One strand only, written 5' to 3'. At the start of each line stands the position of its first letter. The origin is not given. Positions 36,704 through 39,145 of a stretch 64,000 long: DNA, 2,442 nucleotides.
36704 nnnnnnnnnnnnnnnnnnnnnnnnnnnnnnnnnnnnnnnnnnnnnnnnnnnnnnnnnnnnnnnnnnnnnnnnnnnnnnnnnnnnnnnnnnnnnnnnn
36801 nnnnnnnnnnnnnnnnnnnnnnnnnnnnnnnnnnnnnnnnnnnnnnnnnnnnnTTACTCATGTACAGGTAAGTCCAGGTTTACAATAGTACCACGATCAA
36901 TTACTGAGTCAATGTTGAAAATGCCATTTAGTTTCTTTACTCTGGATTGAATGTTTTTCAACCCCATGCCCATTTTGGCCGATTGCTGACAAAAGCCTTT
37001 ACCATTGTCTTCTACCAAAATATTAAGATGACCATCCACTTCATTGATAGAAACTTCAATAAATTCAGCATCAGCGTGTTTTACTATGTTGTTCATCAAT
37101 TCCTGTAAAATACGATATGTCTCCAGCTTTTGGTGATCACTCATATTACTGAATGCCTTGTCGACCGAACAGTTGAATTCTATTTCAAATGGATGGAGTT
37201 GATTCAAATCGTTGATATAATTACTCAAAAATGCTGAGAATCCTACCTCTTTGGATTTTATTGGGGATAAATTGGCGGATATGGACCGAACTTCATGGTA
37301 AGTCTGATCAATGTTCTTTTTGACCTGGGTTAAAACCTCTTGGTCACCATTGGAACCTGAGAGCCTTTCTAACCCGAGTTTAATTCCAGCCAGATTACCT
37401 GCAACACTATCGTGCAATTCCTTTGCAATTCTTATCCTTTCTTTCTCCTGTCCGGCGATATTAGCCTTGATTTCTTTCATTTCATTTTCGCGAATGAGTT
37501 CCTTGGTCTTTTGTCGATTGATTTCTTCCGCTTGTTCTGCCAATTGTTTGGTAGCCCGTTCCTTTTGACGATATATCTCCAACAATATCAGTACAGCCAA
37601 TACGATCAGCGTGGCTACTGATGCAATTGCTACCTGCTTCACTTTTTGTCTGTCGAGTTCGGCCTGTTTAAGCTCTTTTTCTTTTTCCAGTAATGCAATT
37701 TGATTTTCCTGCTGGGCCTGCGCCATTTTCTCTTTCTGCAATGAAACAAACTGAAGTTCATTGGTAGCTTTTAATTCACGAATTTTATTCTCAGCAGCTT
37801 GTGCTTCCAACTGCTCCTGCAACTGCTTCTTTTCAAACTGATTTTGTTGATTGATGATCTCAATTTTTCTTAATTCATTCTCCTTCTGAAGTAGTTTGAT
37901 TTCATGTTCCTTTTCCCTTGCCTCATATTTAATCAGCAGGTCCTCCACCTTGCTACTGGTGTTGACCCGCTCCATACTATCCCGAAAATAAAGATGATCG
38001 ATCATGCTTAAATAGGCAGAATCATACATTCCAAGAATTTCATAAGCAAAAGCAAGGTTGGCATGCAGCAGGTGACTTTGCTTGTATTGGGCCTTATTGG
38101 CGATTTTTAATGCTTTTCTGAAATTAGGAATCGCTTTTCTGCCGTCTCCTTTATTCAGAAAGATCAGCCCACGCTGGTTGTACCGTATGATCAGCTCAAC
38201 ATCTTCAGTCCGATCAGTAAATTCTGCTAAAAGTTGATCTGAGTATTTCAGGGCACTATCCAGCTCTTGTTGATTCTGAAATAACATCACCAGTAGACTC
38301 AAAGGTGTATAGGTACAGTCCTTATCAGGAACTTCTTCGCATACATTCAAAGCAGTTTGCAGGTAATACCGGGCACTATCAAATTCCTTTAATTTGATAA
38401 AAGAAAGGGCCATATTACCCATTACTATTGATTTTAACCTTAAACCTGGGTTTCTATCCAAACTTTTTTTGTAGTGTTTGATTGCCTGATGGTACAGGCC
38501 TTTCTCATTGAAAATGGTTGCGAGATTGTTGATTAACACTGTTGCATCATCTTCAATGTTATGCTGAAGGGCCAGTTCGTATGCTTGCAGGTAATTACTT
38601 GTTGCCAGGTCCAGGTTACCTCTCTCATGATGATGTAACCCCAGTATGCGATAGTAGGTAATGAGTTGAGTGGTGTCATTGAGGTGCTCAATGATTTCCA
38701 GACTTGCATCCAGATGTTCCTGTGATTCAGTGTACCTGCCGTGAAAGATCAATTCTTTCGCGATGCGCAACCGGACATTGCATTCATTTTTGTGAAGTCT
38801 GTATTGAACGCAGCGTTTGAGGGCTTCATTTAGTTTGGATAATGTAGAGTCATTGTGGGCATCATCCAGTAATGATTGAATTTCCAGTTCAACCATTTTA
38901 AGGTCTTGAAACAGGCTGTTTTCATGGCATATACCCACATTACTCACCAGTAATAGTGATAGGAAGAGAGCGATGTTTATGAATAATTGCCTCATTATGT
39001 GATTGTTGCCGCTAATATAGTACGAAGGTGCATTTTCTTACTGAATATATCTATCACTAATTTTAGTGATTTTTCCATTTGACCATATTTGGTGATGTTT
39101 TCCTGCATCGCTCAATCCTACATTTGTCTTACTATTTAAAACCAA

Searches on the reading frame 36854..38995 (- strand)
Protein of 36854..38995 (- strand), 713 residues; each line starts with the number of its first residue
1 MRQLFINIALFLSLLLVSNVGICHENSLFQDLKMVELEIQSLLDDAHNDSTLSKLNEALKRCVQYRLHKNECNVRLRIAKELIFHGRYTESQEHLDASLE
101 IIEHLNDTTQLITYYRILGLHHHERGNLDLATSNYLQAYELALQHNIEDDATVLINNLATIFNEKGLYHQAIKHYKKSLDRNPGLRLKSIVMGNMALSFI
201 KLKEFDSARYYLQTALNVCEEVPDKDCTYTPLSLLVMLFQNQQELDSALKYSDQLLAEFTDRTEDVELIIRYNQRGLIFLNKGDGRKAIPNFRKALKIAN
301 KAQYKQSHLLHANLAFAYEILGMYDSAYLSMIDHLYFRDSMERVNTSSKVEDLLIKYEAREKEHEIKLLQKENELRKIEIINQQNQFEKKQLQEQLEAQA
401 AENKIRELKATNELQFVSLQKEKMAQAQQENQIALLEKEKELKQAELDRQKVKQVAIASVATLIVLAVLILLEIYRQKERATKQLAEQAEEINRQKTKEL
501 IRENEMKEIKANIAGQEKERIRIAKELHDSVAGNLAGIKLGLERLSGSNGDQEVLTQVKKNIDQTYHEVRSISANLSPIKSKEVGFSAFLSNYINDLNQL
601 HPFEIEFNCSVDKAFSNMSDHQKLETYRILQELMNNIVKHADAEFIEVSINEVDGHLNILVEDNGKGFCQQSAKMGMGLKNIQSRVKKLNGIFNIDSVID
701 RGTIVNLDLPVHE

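Call 92: search_protein_families(library=pfam, proteins=[window:36854-38995:-], max_evalue=0.00001)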
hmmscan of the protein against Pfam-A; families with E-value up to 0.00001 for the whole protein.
window:36854-38995:- (713 aa): 7 families
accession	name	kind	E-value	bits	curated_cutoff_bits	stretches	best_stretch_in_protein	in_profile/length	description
PF13424.12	TPR_12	-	4.4e-23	81.7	30.1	2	152-221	4-77/77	Tetratricopeptide repeat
PF17874.7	TPR_MalT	-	4.9e-14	52.8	45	1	83-337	12-268/336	MalT-like TPR region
PF00515.34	TPR_1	-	5e-14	51.9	27.8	0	156-183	5-32/34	Tetratricopeptide repeat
PF07719.23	TPR_2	-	5.2e-12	45.3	27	0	272-300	4-32/34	Tetratricopeptide repeat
PF02518.31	HATPase_c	-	2.8e-10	41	26.4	1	626-711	6-109/111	Histidine kinase-, DNA gyrase B-, and HSP90-like ATPase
PF13181.12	TPR_8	-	2.9e-10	39.9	25.7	0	272-300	4-32/34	Tetratricopeptide repeat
PF07730.19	HisKA_3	-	4.4e-10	40.4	24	1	519-578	1-65/68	Histidine kinase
